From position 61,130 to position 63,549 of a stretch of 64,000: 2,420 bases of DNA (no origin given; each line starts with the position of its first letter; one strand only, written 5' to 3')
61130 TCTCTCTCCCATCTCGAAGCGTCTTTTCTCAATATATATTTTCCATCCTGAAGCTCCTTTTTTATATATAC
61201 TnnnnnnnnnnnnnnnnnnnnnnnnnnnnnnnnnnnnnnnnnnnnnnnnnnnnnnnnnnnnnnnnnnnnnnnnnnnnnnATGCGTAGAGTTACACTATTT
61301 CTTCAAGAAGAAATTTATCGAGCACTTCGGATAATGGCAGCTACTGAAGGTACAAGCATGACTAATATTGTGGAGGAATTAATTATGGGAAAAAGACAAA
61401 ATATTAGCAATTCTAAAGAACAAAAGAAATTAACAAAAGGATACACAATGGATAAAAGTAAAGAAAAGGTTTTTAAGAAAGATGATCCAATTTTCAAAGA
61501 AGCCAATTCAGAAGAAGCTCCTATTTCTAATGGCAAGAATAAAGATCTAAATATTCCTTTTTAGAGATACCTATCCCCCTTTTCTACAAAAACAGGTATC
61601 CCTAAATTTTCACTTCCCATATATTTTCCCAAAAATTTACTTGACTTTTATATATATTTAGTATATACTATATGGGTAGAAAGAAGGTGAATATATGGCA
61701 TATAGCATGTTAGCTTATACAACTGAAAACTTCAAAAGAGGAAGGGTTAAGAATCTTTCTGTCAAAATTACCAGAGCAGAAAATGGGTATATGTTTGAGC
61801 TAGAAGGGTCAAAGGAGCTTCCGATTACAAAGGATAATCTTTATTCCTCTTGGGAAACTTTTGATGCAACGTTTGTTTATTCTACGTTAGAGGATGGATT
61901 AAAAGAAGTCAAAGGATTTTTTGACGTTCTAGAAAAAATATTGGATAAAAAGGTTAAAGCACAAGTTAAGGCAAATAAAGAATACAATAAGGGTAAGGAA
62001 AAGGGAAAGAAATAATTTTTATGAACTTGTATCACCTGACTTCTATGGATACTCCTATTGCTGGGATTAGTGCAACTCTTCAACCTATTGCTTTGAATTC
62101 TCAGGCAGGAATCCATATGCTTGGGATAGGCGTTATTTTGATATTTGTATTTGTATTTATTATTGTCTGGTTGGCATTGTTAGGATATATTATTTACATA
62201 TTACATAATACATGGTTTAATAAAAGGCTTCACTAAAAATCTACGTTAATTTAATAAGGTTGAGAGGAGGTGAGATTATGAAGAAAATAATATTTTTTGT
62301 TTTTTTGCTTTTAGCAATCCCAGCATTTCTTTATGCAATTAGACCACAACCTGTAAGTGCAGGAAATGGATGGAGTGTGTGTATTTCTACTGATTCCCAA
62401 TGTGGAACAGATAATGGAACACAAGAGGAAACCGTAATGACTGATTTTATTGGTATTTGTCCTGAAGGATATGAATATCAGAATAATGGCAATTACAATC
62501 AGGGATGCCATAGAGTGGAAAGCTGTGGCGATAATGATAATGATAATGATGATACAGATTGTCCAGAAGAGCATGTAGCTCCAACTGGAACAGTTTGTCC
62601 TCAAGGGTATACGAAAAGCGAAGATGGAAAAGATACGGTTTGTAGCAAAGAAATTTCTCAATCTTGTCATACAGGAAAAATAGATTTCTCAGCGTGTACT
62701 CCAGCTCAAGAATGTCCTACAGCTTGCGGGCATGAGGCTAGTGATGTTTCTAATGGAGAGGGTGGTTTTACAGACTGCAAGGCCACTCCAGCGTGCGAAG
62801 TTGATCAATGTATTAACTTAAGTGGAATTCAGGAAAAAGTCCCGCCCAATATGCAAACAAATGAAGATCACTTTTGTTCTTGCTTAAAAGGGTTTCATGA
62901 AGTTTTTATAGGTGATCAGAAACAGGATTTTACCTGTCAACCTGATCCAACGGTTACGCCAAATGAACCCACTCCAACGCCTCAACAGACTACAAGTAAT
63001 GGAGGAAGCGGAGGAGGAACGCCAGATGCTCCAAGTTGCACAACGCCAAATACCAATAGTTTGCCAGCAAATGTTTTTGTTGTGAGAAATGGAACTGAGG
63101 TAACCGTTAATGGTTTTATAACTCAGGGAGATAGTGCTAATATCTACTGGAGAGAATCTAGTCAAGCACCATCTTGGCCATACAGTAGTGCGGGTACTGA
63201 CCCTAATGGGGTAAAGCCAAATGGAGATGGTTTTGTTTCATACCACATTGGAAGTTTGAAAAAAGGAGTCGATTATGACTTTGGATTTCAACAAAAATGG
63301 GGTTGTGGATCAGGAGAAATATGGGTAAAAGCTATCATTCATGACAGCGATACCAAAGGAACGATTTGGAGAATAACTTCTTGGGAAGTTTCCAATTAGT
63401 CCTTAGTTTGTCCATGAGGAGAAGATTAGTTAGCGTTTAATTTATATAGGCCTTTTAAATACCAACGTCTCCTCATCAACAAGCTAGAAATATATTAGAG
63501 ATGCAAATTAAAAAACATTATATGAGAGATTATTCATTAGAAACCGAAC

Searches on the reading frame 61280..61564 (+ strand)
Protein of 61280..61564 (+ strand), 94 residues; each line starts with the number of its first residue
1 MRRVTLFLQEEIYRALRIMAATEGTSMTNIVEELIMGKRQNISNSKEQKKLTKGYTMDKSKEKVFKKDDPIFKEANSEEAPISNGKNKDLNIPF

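Call 13: search_protein_families(library=pfam, proteins=[window:61280-61564:+], max_evalue=0.01)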
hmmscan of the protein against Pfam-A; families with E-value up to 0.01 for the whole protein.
window:61280-61564:+ (94 aa): 3 families
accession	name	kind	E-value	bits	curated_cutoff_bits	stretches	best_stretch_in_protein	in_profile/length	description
PF09274.16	ParG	-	0.0003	21.3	21.4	0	2-35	35-68/76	ParG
PF19891.5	DUF6364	-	0.00087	20.2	27.3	1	3-63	4-60/70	Family of unknown function (DUF6364)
PF02697.20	VAPB_antitox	-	0.0079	17.4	27.9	0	8-59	5-56/69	Putative antitoxin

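Call 79: search_protein_families(library=ncbifam, proteins=[window:61280-61564:+], max_evalue=0.1)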
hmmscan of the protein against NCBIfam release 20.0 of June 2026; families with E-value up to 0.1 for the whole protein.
window:61280-61564:+ (94 aa): 1 family
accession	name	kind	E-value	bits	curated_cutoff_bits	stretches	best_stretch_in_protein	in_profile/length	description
NF052617.1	slr0373_blue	equivalog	1.6e-05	24.9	100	1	3-36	5-38/113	slr0373 family blue light stress response protein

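Call 81: search_solved_structures(query=window:61280-61564:+, max_evalue=5)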
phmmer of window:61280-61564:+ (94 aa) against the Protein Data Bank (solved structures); distinct sequences matched with E-value up to 5: 6.
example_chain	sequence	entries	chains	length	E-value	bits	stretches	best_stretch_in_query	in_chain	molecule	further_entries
4xyp_A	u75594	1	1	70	0.023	18.3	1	2-53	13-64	Fusion protein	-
4aai_A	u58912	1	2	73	0.2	15.3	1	2-41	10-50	ORF E73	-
6dnt_A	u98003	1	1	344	0.33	14.6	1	26-80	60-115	NAD-dependent epimerase/dehydratase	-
1suu_A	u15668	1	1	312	0.43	14.2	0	22-64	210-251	DNA gyrase subunit A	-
1p94_A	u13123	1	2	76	0.54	13.9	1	2-35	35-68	plasmid partition protein ParG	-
4l15_A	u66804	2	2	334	1.3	12.7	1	19-56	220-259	Fidgetin-like protein 1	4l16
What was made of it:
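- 61280..61564 (+): Ribbon-helix-helix protein, first gene of the rightward arm. Weak hits to ParG, DUF6364 and the slr0373 family. calls 13, 79, 81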

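Call 96: find_related_loci(query=window:61280-61564:+, collection=viral_contigs, flank=3000)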
Query window:61280-61564:+ (94 aa) in viral_contigs; peptide patterns used: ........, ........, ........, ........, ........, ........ (x = any residue, [..] = any of these).
27 stretches matched a pattern, but none encodes a relative of the query by tblastn (E <= 1e-3).

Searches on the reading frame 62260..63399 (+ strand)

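Call 13: search_protein_families(library=pfam, proteins=[window:62260-63399:+], max_evalue=0.01)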
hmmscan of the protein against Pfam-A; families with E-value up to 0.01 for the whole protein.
window:62260-63399:+ (379 aa): 1 family
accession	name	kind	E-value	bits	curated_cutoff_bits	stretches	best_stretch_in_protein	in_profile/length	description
PF12662.13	cEGF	-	0.0089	16.3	26.6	0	113-124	6-17/24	Complement Clr-like EGF-like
